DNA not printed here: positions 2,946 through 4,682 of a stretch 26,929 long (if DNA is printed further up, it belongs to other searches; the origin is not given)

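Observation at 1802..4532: Translationally coupled FRE-like flavocytochrome / FMN-binding protein / ApbE operon (extracytoplasmic flavinylation and electron-transfer module) downstream of an AraC regulator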

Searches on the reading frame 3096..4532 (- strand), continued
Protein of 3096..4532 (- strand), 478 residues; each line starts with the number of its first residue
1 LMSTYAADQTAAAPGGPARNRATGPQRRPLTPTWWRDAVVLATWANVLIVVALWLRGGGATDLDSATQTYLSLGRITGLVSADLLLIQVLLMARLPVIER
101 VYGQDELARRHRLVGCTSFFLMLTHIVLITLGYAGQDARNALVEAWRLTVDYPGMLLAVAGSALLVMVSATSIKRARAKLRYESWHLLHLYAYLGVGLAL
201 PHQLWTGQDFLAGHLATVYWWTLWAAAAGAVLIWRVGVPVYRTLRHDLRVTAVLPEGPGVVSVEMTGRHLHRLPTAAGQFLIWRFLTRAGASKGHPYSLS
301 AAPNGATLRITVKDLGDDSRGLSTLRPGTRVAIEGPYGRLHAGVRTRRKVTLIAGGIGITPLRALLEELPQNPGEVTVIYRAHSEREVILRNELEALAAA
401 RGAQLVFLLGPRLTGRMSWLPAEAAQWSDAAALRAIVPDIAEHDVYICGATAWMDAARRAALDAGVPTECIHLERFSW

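Call 35: find_homologous_proteins(query=window:3096-4532:-)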
Query window:3096-4532:- (478 aa): 6124 proteins with E <= 0.001 among 8000 candidates; the best 120 are listed.
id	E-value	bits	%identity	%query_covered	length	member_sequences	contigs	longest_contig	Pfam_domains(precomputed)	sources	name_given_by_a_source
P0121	0.0e+0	1048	99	100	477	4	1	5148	PF01794.26,PF00175.27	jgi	jgi:predicted ferric reductase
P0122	1.4e-276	936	88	100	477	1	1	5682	PF01794.26,PF00175.27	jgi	jgi:predicted ferric reductase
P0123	3.0e-273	925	87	100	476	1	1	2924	PF01794.26,PF00175.27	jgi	jgi:predicted ferric reductase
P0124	1.9e-267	906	86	100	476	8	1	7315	PF01794.26,PF00175.27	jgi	jgi:predicted ferric reductase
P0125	4.1e-255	865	83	98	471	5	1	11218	PF01794.26,PF00175.27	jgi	-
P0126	1.7e-251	853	81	100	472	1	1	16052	PF01794.26,PF00175.27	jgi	jgi:predicted ferric reductase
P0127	1.4e-250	850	83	95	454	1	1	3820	PF01794.26,PF00175.27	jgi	jgi:predicted ferric reductase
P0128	6.0e-247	838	81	100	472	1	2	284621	PF01794.26,PF00175.27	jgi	jgi:predicted ferric reductase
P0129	4.5e-243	825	77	99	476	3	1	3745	PF01794.26,PF00175.27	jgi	jgi:predicted ferric reductase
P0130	2.2e-212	724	84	82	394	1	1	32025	PF01794.26,PF00175.27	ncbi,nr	ncbi:MAG TPA: ferric reductase-like transmembrane domain-containing protein, partial [Sporichthyacea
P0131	2.4e-209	714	70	97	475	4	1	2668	PF01794.26,PF00175.27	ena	-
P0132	1.7e-208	711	68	99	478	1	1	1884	PF01794.26,PF00175.27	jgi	jgi:predicted ferric reductase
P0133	2.2e-208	711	71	93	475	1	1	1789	PF01794.26,PF00175.27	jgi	-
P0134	3.9e-208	710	71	98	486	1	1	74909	PF01794.26,PF00175.27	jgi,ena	-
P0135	6.7e-208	709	67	99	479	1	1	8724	PF01794.26,PF00175.27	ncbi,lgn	-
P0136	8.4e-208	709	71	93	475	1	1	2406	PF01794.26,PF00175.27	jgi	jgi:predicted ferric reductase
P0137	1.2e-207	709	68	98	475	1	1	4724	PF01794.26,PF00175.27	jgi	jgi:predicted ferric reductase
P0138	1.2e-206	705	68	100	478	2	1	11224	PF01794.26,PF00175.27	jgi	jgi:predicted ferric reductase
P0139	2.7e-206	704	68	100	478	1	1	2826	PF01794.26,PF00175.27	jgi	jgi:ferredoxin-NADP reductase/DMSO/TMAO reductase YedYZ heme-binding membrane subunit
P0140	5.5e-206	703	70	98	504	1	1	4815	PF01794.26,PF00175.27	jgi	jgi:predicted ferric reductase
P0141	1.4e-205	702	69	95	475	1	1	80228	PF01794.26,PF00175.27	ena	-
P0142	1.7e-205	701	71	94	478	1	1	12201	PF01794.26,PF00175.27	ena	-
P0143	2.1e-205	701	69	95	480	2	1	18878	PF01794.26,PF00175.27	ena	-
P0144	2.7e-205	701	69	97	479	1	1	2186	PF01794.26,PF00175.27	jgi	jgi:predicted ferric reductase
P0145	2.9e-205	701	68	97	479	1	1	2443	PF01794.26,PF00175.27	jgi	jgi:predicted ferric reductase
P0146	3.6e-205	700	67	100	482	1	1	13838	PF01794.26,PF00175.27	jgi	jgi:predicted ferric reductase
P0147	4.2e-205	700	70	95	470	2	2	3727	PF01794.26,PF00175.27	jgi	jgi:predicted ferric reductase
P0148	6.9e-205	699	69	98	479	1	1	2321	PF01794.26,PF00175.27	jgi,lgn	jgi:predicted ferric reductase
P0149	7.5e-205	699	70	96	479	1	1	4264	PF01794.26,PF00175.27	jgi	jgi:predicted ferric reductase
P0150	5.1e-204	697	68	100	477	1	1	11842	PF01794.26,PF00175.27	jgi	jgi:predicted ferric reductase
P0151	1.2e-203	695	71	91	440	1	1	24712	PF01794.26,PF00175.27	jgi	jgi:predicted ferric reductase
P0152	2.8e-203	694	70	94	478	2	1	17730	PF01794.26,PF00175.27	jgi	jgi:predicted ferric reductase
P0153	3.2e-203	694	71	94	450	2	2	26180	PF01794.26,PF00175.27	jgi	jgi:predicted ferric reductase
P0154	3.3e-203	694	69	95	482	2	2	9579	PF01794.26,PF00175.27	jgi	jgi:predicted ferric reductase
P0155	6.0e-203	693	69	95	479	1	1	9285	PF01794.26,PF00175.27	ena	-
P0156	7.0e-203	693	70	95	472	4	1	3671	PF01794.26,PF00175.27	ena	-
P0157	1.1e-202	692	70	96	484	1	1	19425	PF01794.26,PF00175.27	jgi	jgi:predicted ferric reductase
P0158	1.7e-202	692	71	91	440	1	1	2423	PF01794.26,PF00175.27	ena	-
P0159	1.8e-202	691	69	94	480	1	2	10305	PF01794.26,PF00175.27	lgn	-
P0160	3.1e-202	691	66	100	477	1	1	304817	PF01794.26,PF00175.27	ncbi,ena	-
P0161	7.5e-202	689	70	91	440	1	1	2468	PF01794.26,PF00175.27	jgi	jgi:predicted ferric reductase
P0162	7.8e-202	689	67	99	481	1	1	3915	PF01794.26,PF00175.27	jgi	jgi:predicted ferric reductase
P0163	8.7e-202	689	68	99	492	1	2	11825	PF01794.26,PF00175.27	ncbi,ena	-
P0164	9.2e-202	689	67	99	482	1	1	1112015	PF01794.26,PF00175.27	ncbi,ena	-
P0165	1.1e-201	689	70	95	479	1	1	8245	PF01794.26,PF00175.27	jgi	jgi:ferredoxin-NADP reductase/DMSO/TMAO reductase YedYZ heme-binding membrane subunit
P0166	1.6e-201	688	70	95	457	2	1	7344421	PF01794.26,PF00175.27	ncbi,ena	-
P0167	2.5e-201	688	67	99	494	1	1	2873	PF01794.26,PF00175.27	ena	-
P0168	3.3e-201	687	71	91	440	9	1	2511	PF01794.26,PF00175.27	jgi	-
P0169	3.6e-201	687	69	96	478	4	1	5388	PF01794.26,PF00175.27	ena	-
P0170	6.6e-201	686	68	97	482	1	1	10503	PF01794.26,PF00175.27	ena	-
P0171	8.6e-201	686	68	97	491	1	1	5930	PF01794.26,PF00175.27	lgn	-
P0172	9.3e-201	686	69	96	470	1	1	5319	PF01794.26,PF00175.27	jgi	jgi:predicted ferric reductase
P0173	9.3e-201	686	68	96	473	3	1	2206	PF01794.26,PF00175.27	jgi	-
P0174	1.4e-200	685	65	100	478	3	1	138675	PF01794.26,PF00175.27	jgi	jgi:predicted ferric reductase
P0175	2.9e-200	684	70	93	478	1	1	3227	PF01794.26,PF00175.27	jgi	jgi:predicted ferric reductase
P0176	3.3e-200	684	69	94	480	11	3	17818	PF01794.26,PF00175.27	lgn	-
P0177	6.9e-200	683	68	99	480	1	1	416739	PF01794.26,PF00175.27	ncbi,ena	-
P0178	8.3e-200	683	68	98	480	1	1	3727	PF01794.26,PF00175.27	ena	-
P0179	1.1e-199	682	69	95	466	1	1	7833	PF01794.26,PF00175.27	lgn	-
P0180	2.4e-199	681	69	91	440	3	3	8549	PF01794.26,PF00175.27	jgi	jgi:predicted ferric reductase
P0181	2.4e-199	681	65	99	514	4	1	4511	PF01794.26,PF00175.27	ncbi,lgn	-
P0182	3.1e-199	681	67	97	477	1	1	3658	PF01794.26,PF00175.27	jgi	jgi:predicted ferric reductase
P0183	3.1e-199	681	69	95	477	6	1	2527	PF01794.26,PF00175.27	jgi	-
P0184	3.2e-199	681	66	100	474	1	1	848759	PF01794.26,PF00175.27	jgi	jgi:ferredoxin-NADP reductase/DMSO/TMAO reductase YedYZ heme-binding membrane subunit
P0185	3.4e-199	681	67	97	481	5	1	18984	PF01794.26,PF00175.27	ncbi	ncbi:MAG: ferric reductase-like transmembrane domain-containing protein [Kineosporiaceae bacterium]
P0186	3.7e-199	681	66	99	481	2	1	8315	PF01794.26,PF00175.27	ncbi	ncbi:MAG: ferredoxin reductase family protein [Lapillicoccus sp.]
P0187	7.5e-199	680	71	90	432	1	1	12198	PF01794.26,PF00175.27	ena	-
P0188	8.6e-199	679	66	97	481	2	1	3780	PF01794.26,PF00175.27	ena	-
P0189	1.0e-198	679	67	100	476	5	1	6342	PF01794.26,PF00175.27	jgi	jgi:predicted ferric reductase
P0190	1.6e-198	678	68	97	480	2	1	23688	PF01794.26,PF00175.27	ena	-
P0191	3.4e-198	677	66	99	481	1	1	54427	PF01794.26,PF00175.27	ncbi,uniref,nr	ncbi:ferric reductase-like transmembrane domain-containing protein [Kineosporia sp. A_224]|uniref:fe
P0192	4.4e-198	677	69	93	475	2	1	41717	PF01794.26,PF00175.27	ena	-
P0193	5.1e-198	677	71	90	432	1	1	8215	PF01794.26,PF00175.27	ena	-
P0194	7.0e-198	676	68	97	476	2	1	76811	PF01794.26,PF00175.27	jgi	jgi:predicted ferric reductase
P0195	7.4e-198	676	66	100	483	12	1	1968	PF01794.26,PF00175.27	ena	-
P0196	8.1e-198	676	66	100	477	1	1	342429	PF01794.26,PF00175.27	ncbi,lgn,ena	-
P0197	8.7e-198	676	67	100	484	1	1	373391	PF01794.26,PF00175.27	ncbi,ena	-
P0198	1.6e-197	675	68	95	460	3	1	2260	PF01794.26,PF00175.27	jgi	jgi:predicted ferric reductase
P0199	2.0e-197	675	67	97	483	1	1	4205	PF01794.26,PF00175.27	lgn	-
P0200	2.1e-197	675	69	93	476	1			PF01794.26,PF00175.27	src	-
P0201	2.5e-197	674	67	96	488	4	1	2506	PF01794.26,PF00175.27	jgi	-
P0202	3.5e-197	674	66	97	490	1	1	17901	PF01794.26,PF00175.27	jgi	jgi:predicted ferric reductase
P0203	4.2e-197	674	67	94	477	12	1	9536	PF01794.26,PF00175.27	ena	-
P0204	6.7e-197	673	68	95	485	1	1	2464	PF01794.26,PF00175.27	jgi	jgi:predicted ferric reductase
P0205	8.6e-197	673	68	92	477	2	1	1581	PF01794.26,PF00175.27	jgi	-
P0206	1.0e-196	672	71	90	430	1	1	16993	PF01794.26,PF00175.27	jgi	jgi:predicted ferric reductase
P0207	1.1e-196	672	67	99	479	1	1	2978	PF01794.26,PF00175.27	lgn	-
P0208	1.1e-196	672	65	99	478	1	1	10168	PF01794.26,PF00175.27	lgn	-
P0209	1.1e-196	672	65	99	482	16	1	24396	PF01794.26,PF00175.27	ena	-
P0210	1.5e-196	672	67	93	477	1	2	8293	PF01794.26,PF00175.27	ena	-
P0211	1.7e-196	672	65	100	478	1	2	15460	PF01794.26,PF00175.27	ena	-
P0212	2.9e-196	671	69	94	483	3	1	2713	PF01794.26,PF00175.27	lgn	-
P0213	1.0e-195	669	67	96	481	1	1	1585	PF01794.26,PF00175.27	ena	-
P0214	1.4e-195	669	65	100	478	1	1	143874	PF01794.26,PF00175.27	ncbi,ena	-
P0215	1.6e-195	668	68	95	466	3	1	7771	PF01794.26,PF00175.27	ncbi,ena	-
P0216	2.1e-195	668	66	99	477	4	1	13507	PF01794.26,PF00175.27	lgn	-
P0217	2.4e-195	668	66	97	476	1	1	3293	PF01794.26,PF00175.27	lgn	-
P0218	2.8e-195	668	66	97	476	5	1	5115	PF01794.26,PF00175.27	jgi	jgi:predicted ferric reductase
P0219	3.0e-195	668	69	94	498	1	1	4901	PF01794.26,PF00175.27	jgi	jgi:predicted ferric reductase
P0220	3.4e-195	667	68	95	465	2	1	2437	PF01794.26,PF00175.27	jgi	jgi:predicted ferric reductase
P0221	4.3e-195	667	65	99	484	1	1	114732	PF01794.26,PF00175.27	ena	-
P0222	4.4e-195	667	69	90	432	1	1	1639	PF01794.26,PF00175.27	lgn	-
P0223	4.8e-195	667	66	96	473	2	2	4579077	PF01794.26,PF00175.27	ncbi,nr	ncbi:ferredoxin reductase family protein [Lapillicoccus jejuensis]|nr:ferric reductase-like transmem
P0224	8.3e-195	666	66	94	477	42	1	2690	PF01794.26,PF00175.27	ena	-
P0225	1.2e-194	666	68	94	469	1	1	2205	PF01794.26,PF00175.27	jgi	jgi:ferredoxin-NADP reductase/DMSO/TMAO reductase YedYZ heme-binding membrane subunit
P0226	1.6e-194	665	67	94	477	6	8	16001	PF01794.26,PF00175.27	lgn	-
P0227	1.9e-194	665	65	99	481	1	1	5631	PF01794.26,PF00175.27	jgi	jgi:predicted ferric reductase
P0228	2.1e-194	665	68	93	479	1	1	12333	PF01794.26,PF00175.27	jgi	jgi:ferredoxin-NADP reductase/DMSO/TMAO reductase YedYZ heme-binding membrane subunit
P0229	2.2e-194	665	66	96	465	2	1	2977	PF01794.26,PF00175.27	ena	-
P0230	2.6e-194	665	66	98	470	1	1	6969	PF01794.26,PF00175.27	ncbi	-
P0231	3.1e-194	664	63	100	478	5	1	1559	PF01794.26,PF08022.19,PF00175.27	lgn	-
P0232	3.3e-194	664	67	94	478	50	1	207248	PF01794.26,PF00175.27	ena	-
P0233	3.9e-194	664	67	95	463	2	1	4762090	PF01794.26,PF00175.27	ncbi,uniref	ncbi:ferredoxin reductase family protein [Angustibacter sp. McL0619]|uniref:ferredoxin reductase fam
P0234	7.3e-194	663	65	100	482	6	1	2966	PF01794.26,PF00175.27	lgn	-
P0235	7.7e-194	663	66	97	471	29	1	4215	PF01794.26,PF00175.27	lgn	-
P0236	8.4e-194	663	69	93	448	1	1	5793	PF01794.26,PF00175.27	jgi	jgi:predicted ferric reductase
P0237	9.0e-194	663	67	95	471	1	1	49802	PF01794.26,PF00175.27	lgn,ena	-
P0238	1.1e-193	662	67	95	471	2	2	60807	PF01794.26,PF00175.27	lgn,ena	-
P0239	1.2e-193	662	66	95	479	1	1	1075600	PF01794.26,PF00175.27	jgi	-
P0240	1.3e-193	662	63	96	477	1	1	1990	PF01794.26,PF00175.27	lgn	-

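Call 47: predict_structure(alignment_id=A1)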
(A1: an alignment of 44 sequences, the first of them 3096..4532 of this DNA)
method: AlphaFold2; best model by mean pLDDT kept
length: 478 residues; sequences in the alignment: 44
mean_pLDDT: 78.8   pTM: 0.71
mean pLDDT of the five models: 78.8, 77.9, 77.3, 75.3, 74.9
residues with pLDDT >= 90: 125; 70-90: 237; 50-70: 73; < 50: 43
segments of 3 or more residues with pLDDT < 50: 1-28, 174-181
pLDDT, mean of each block of 10 residues (from residue 1): 39 36 45 75 86 81 83 87 85 74 68 82 88 90 86 74 71 48 58 64 55 80 86 86 91 90 91 74 74 73 79 77 89 70 73 91 82 94 91 91 95 90 94 97 93 93 96 68
secondary structure, 60 per line:
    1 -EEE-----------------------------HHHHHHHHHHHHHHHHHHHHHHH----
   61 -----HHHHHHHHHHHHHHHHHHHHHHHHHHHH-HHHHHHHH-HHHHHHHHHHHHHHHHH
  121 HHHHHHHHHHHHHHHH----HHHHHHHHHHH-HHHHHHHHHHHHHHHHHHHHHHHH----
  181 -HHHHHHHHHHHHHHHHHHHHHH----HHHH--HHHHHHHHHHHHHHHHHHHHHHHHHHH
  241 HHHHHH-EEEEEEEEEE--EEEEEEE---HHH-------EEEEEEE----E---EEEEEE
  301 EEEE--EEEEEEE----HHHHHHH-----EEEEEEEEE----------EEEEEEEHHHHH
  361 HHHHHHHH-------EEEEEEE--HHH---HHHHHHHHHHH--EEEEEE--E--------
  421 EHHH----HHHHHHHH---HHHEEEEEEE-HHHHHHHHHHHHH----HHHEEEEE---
elements in order: E2-4 H34-56 H66-93 H95-102 H104-136 H141-151 H153-176 H182-203 H208-211 H214-246 E248-257 E260-266 E280-286 E295-304 E307-313 H318-324 E330-338 E349-355 H356-368 E376-382 H391-401 E404-409 H429-436 E443-449 H451-463 E471-475
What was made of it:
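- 3096..4529 (-): Gene for the NOX/ferric-reductase-type flavocytochrome (477 aa from ATG 4529; the ORF list starts it one codon earlier at TTG 4532). It has six TM helices, an FAD-binding beta-barrel and an NAD(P)H-binding Rossmann domain. AF2 model with pLDDT 78.8 and pTM 0.71 (call 47).
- On NOX / ferric-reductase-domain superfamily (SpNOX-type core): AF2 helices (call 47).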

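Call 51: fold_search(model_id=the predicted structure, library=pdb)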
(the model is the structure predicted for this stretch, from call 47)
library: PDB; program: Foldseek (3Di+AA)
matches with E <= 10: 1127; with E <= 0.001: 237
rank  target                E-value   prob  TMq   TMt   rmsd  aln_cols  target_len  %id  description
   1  8qta                  2.0e-15  1.00  0.59  0.69   6.0       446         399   17  Cryo-EM structure of Streptococcus pneumoniae NADPH oxidase F397A mutant in complex with NADPH (released 2024-07-24)
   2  8qt6                  8.9e-15  1.00  0.60  0.70   5.3       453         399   16  Cryo-EM structure of Streptococcus pneumoniae NADPH oxidase (released 2024-07-24)
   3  8qq7                  4.6e-14  1.00  0.60  0.70   6.2       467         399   17  Structure of SpNOX: a Bacterial NADPH oxidase (released 2024-05-08)
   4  1gvh                  4.9e-13  1.00  0.39  0.45  11.2       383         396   20  The X-ray structure of ferric Escherichia coli flavohemoglobin reveals an unespected geometry of the distal heme pocket (released 2002-08-06)
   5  4g1v                  1.1e-12  1.00  0.39  0.45  13.3       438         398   18  X-ray structure of yeast flavohemoglobin (released 2012-11-14)
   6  6o0a                  1.8e-12  1.00  0.38  0.46  13.4       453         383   17  Crystal structure of flavohemoglobin from Malassezia yamatoensis with bound FAD and heme determined by iron SAD phasing (released 2019-03-06)
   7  6wxr_A                2.4e-12  1.00  0.42  0.24  10.1       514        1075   16  CryoEM structure of mouse DUOX1-DUOXA1 complex in the absence of NADPH (released 2020-09-02)
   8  8wej_B                3.7e-12  1.00  0.58  0.50   8.6       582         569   13  Structure of human phagocyte NADPH oxidase in the activated state (released 2024-01-24)
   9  8u86_A                4.7e-12  1.00  0.41  0.43  10.5       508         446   19  Structural Basis of Human NOX5 Activation (released 2024-05-01)
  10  8x2l_B                6.4e-12  1.00  0.60  0.56   7.5       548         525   13  Structure of human phagocyte NADPH oxidase in the resting state in the presence of 2 mM NADPH (released 2024-01-24)
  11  6wxv_A                6.4e-12  1.00  0.42  0.23  10.1       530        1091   16  CryoEM structure of mouse DUOX1-DUOXA1 complex in the presence of NADPH (released 2020-09-02)
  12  1cqx_A                1.4e-11  1.00  0.34  0.38  14.2       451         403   18  Crystal structure of the flavohemoglobin from Alcaligenes eutrophus at 1.75 A resolution (released 1999-08-31)
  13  4eh1_A                1.7e-11  1.00  0.37  0.70   4.5       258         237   27  Crystal Structure of the Flavohem-like-FAD/NAD Binding Domain of Nitric Oxide Dioxygenase from Vibrio cholerae O1 biov (released 2012-04-25)
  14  8qq1_F                2.0e-11  1.00  0.36  0.73   4.5       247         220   21  SpNOX dehydrogenase domain, mutant F397W in complex with Flavin adenine dinucleotide (FAD) (released 2024-05-08)
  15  4g1b_A                3.1e-11  1.00  0.39  0.46  14.7       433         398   19  X-ray structure of yeast flavohemoglobin in complex with econazole (released 2012-11-14)
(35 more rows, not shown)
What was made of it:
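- On NOX / ferric-reductase-domain superfamily (SpNOX-type core): Foldseek TM 0.73-0.77 to the SpNOX DH domain (call 51).
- The closest solved structures are SpNOX, NOX2, NOX5 and DUOX (call 51).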

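Call 54: find_encoding_contigs(protein=P0128, flank=8000, max_places=3)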
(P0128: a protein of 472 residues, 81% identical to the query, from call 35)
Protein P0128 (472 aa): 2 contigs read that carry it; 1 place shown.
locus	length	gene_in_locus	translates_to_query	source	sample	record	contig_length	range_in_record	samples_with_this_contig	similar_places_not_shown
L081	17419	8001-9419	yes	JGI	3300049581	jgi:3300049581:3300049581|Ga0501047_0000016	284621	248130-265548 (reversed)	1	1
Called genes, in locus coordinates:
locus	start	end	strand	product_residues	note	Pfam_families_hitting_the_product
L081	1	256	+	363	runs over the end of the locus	PF03816:LytR_cpsA_psr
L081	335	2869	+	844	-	PF00270:DEAD, PF04851:ResIII (weak), PF22527:DEXQc_Suv3 (weak), PF00271:Helicase_C (weak), PF12029:DUF3516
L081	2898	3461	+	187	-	PF04505:CD225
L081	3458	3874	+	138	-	PF10825:DUF2752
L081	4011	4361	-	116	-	PF06262:Zincin_1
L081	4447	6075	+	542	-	PF00149:Metallophos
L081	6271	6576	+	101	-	-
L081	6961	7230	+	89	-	PF20059:DUF6458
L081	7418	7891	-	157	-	PF10604:Polyketide_cyc2, PF03364:Polyketide_cyc (weak)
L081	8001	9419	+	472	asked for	PF01794:Ferric_reduct, PF00175:NAD_binding_1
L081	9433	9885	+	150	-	PF04205:FMN_bind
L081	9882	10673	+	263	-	PF02424:ApbE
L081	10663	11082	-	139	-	PF12680:SnoaL_2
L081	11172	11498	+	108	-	-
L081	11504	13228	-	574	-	PF02720:DUF222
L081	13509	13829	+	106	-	-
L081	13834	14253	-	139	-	PF01243:PNPOx_N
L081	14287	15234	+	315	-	PF00378:ECH_1, PF16113:ECH_2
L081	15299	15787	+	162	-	-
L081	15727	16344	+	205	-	PF11716:MDMPI_N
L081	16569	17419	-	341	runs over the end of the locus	PF00296:Bac_luciferase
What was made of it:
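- On AraC-regulated operon: The gene is replaced in syntenic L081 (call 54).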
